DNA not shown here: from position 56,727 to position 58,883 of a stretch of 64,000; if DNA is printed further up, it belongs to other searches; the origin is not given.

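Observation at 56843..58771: Low-GC TPR / HEPN-like gene inserted precisely between icd and mdh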

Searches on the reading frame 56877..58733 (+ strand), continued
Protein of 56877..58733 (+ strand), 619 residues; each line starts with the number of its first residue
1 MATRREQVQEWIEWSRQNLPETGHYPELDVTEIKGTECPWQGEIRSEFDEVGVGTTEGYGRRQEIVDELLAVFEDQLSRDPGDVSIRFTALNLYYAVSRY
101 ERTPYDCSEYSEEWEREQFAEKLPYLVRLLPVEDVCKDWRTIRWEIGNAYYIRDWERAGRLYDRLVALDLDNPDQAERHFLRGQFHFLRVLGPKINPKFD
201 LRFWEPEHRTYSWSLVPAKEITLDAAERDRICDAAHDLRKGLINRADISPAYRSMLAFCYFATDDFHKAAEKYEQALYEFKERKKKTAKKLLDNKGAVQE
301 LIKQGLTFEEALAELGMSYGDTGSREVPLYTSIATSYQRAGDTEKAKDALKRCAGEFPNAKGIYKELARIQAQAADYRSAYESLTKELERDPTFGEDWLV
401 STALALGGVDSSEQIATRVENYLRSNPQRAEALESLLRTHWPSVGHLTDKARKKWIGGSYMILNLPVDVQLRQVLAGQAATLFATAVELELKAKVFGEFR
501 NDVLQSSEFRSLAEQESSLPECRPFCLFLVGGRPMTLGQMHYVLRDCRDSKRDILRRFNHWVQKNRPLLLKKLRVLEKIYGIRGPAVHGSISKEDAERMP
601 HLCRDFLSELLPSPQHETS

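Call 61: predict_structure(alignment_id=A4)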
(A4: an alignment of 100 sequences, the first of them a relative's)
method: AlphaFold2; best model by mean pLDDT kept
length: 619 residues; sequences in the alignment: 100
mean_pLDDT: 92.8   pTM: 0.78
mean pLDDT of the five models: 92.8, 91.9, 91.9, 91.8, 91.8
residues with pLDDT >= 90: 508; 70-90: 86; 50-70: 24; < 50: 1
segments of 3 or more residues with pLDDT < 50: none
pLDDT, mean of each block of 10 residues (from residue 1): 93 98 95 96 91 88 96 98 98 95 71 90 98 96 97 97 94 88 96 93 84 75 97 98 94 96 98 96 91 92 92 78 80 97 98 95 97 94 95 91 78 81 95 97 97 97 86 91 98 98 98 98 98 97 98 98 97 98 92 95 97 68
secondary structure, 60 per line:
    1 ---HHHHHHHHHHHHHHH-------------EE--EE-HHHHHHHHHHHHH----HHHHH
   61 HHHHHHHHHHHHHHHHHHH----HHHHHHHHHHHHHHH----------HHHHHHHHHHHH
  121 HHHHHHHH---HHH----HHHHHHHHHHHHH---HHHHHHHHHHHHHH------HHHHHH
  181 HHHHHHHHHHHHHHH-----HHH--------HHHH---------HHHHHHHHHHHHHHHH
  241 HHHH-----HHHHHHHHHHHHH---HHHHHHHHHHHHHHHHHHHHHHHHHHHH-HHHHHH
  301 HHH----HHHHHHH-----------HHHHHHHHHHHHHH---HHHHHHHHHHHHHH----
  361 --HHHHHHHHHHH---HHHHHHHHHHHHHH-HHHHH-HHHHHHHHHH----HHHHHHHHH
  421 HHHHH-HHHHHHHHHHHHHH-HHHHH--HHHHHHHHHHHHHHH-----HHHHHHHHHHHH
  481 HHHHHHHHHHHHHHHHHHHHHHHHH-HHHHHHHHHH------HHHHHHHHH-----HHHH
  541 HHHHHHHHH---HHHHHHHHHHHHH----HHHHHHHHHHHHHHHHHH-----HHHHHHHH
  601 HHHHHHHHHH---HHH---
elements in order: H4-18 H39-51 H56-79 H84-98 H109-128 H139-151 H155-168 H175-195 H212-215 H225-244 H250-262 H266-293 H295-303 H308-314 H326-339 H343-356 H363-373 H377-390 H392-396 H398-407 H412-425 H427-440 H442-446 H449-463 H469-505 H507-516 H523-531 H537-549 H553-565 H570-587 H593-610
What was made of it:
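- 56877..58736 (+): Gene X: 619-aa TPR + HEPN-like protein (coordinates include the stop codon). Full-length AF2 model has pLDDT 92.8 (call 61).
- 57139..57306 (+): Variable patch 2 (about aa 88-144). It overlaps the loop at aa 99-108, where pLDDT is 71 (call 61).
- AF2 models the whole chain confidently (call 61).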

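Call 68: fold_search(model_id=the predicted structure, library=pdb)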
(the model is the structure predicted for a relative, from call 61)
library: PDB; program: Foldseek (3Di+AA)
matches with E <= 10: 1209; with E <= 0.001: 9
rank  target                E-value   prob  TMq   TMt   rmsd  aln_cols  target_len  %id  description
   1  9qhc_B                6.6e-05  1.00  0.26  0.52  11.3       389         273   15  Crystal structure of 8-repeat CTPR protein with eliminated coordination sites (released 2025-10-22)
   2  9qhb                  2.3e-04  1.00  0.27  0.52   8.8       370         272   15  Crystal structure of 16-repeat CTPR protein with eliminated coordination sites (released 2025-10-22)
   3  8chy                  2.8e-04  1.00  0.21  0.38  13.0       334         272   17  Crystal structure of an 8-repeat consensus TPR superhelix with Zinc. (released 2024-02-21)
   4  4a1s_A                5.0e-04  1.00  0.29  0.46  12.1       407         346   11  Crystallographic structure of the Pins:Insc complex (released 2012-03-28)
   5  1w3b_A                7.8e-04  1.00  0.17  0.24  20.2       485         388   14  The superhelical TPR domain of O-linked GlcNAc transferase reveals structural similarities to importin alpha. (released 2004-09-09)
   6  9rtt_Q                7.8e-04  0.99  0.15  0.12  24.3       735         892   13  Activated Elongation Complex with IWS1 and ELOF1 (released 2025-09-03)
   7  9qhc_A                8.4e-04  1.00  0.27  0.51  10.3       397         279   14  Crystal structure of 8-repeat CTPR protein with eliminated coordination sites (released 2025-10-22)
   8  7yeh_A                9.7e-04  1.00  0.20  0.14  21.4       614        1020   15  Cryo-EM structure of human OGT-OGA complex (released 2023-07-12)
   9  7y4i_A                9.7e-04  1.00  0.14  0.12  21.3       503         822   13  Crystal structure of SPINDLY in complex with GDP (released 2022-12-07)
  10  4kvm_B                1.0e-03  0.97  0.13  0.11  36.6       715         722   12  The NatA (Naa10p/Naa15p) amino-terminal acetyltransferase complex bound to a bisubstrate analog (released 2013-07-31)
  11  8f5p_D                1.1e-03  1.00  0.21  0.21  28.8       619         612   13  Structure of Leishmania tarentolae IFT-A (state 2) (released 2022-12-21)
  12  6eou                  1.1e-03  1.00  0.25  0.40  17.8       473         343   14  O-GlcNAc transferase TPR domain with the intellectual disability associated mutation L254F (released 2018-05-09)
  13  8pkp_V                1.2e-03  0.99  0.16  0.18  25.9       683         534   11  Cryo-EM structure of the apo Anaphase-promoting complex/cyclosome (APC/C) at 3.2 Angstrom resolution (released 2023-07-19)
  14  4a1s_B                1.2e-03  1.00  0.29  0.47  10.7       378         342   12  Crystallographic structure of the Pins:Insc complex (released 2012-03-28)
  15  8dth_B                1.4e-03  1.00  0.25  0.23  14.7       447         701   13  Cryo-EM structure of Arabidopsis SPY alternative conformation 2 (released 2023-03-08)
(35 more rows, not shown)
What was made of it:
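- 56877..58217 (+): N-terminal helical region plus TPR superhelix (aa 1-447), the proposed sensor/regulatory part. Foldseek matches consensus-TPR, LGN and OGT TPR domains at E down to 6.6e-5 (call 68).
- On TPR repeat proteins: Foldseek matches consensus TPR proteins at E = 6.6e-5 with probability 1.00 (call 68).
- Foldseek matches to TPR superhelices (call 68).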

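Call 70: find_encoding_contigs(protein=P0038, flank=7000, max_places=2)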
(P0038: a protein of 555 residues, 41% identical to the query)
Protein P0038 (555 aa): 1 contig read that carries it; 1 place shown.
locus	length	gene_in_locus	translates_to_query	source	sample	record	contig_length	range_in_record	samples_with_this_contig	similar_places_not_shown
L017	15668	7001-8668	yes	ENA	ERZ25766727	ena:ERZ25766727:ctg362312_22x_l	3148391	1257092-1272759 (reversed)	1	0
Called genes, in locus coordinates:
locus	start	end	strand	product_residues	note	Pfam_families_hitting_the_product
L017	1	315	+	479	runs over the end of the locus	PF00180:Iso_dh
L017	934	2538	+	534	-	PF04055:Radical_SAM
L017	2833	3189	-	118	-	-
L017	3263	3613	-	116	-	PF02313:Fumarate_red_D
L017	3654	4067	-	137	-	PF02300:Fumarate_red_C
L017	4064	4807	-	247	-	PF13085:Fer2_3, PF13187:Fer4_9 (faint), PF13183:Fer4_8, PF13237:Fer4_10, PF12838:Fer4_7 (weak), PF13534:Fer4_17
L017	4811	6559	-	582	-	PF00890:FAD_binding_2, PF07992:Pyr_redox_2 (faint), PF02910:Succ_DH_flav_C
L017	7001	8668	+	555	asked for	-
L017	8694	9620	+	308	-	PF00056:Ldh_1_N, PF02866:Ldh_1_C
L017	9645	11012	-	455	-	PF00884:Sulfatase, PF01663:Phosphodiest, PF16347:SGSH_C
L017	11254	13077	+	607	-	PF16656:Pur_ac_phosph_N (faint), PF09423:PhoD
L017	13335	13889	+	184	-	PF01862:PvlArgDC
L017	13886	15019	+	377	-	PF01916:DS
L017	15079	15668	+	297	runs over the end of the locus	PF00491:Arginase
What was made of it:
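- In L017 X is the first gene before mdh after a divergent frd operon (call 70).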

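Call 71: find_encoding_contigs(protein=P0040, flank=7000, max_places=2)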
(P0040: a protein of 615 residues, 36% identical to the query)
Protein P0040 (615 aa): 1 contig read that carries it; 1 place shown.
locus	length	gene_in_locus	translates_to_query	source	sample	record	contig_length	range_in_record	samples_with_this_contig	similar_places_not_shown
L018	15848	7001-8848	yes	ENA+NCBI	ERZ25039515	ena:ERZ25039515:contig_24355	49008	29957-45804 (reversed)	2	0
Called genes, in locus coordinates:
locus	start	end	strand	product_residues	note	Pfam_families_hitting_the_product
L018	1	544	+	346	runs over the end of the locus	-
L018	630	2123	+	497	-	-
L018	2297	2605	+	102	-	-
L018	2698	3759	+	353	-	PF13371:TPR_9 (faint), PF13428:TPR_14 (faint), PF13432:TPR_16 (faint), PF14559:TPR_19 (faint), PF23914:TPR_CcmH_CycH (faint)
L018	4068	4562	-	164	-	PF01986:DUF123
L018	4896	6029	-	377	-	PF12704:MacB_PCD (weak), PF02687:FtsX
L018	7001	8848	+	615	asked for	PF14559:TPR_19 (faint), PF07719:TPR_2 (faint)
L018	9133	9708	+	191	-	PF00580:UvrD-helicase (weak)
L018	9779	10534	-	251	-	PF01695:IstB_IS21, PF00308:Bac_DnaA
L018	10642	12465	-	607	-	PF00665:rve (faint), PF22483:Mu-transpos_C_2 (weak)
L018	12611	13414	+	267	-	PF00580:UvrD-helicase (faint), PF13361:UvrD_C, PF13538:UvrD_C_2 (faint)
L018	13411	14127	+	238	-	PF14487:DarT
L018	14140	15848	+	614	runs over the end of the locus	PF03747:ADP_ribosyl_GH, PF12681:Glyoxalase_2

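Call 72: find_encoding_contigs(protein=P0041, flank=7000, max_places=2)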
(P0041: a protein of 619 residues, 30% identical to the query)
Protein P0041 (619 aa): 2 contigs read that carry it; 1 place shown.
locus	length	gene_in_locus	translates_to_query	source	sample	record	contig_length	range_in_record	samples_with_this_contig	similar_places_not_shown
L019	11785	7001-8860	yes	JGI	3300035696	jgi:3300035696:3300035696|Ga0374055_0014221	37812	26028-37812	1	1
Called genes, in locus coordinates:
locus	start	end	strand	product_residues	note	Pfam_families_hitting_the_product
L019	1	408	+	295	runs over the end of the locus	-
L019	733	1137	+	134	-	PF01842:ACT (faint), PF13291:ACT_4 (faint), PF22629:ACT_AHAS_ss (faint)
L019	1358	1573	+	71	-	-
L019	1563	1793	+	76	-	-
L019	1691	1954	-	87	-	-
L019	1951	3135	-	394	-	-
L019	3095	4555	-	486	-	-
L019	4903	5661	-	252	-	-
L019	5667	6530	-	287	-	-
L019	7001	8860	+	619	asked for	PF13428:TPR_14 (faint), PF13431:TPR_17 (faint), PF13432:TPR_16 (faint), PF07719:TPR_2 (faint), PF00515:TPR_1 (faint), PF12895:ANAPC3 (faint), PF14559:TPR_19 (weak), PF13424:TPR_12, +3 more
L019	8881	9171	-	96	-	-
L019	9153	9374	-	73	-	-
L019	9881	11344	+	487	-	PF00589:Phage_integrase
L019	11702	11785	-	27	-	?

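Call 75: list_cluster_members(proteins=[P0001, P0010, P0026, P0040, P0049])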
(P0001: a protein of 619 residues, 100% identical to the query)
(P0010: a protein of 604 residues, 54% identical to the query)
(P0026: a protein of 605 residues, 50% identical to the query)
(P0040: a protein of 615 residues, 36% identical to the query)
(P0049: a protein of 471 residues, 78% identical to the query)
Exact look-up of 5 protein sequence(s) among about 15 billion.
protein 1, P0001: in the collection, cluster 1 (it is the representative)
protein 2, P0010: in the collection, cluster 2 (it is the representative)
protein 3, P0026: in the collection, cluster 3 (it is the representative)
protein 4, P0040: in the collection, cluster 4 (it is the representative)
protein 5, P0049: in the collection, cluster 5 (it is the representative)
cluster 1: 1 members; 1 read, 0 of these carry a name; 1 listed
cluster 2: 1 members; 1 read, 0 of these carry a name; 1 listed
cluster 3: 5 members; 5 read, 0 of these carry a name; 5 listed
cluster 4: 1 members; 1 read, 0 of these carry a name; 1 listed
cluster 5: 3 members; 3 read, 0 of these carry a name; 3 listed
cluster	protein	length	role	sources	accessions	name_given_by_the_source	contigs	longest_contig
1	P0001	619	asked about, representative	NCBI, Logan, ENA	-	-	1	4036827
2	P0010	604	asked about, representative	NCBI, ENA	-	-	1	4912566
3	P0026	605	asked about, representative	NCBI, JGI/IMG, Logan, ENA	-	-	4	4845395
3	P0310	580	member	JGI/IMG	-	-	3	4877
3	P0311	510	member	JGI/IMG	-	-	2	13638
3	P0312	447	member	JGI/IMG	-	-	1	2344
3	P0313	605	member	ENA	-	-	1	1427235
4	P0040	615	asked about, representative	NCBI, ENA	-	-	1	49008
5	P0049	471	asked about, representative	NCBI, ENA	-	-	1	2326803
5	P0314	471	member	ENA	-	-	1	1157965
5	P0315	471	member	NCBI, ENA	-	-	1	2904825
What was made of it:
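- Tried and rejected: The organism name of the window could not be obtained (call 75).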

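Call 92: search_protein_families(library=pfam, proteins=[L003:5068-5715:+, L019:1951-3132:-, L019:3095-4552:-, L018:630-2120:+], max_evalue=0.001)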
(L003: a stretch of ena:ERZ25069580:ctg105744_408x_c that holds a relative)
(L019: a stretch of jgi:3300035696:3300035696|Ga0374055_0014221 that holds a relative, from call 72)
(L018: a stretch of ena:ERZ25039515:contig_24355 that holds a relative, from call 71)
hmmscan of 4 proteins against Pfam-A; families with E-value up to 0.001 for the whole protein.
L003:5068-5715:+ (216 aa): 0 families

L019:1951-3132:- (393 aa): 0 families

L019:3095-4552:- (485 aa): 0 families

L018:630-2120:+ (497 aa): 0 families
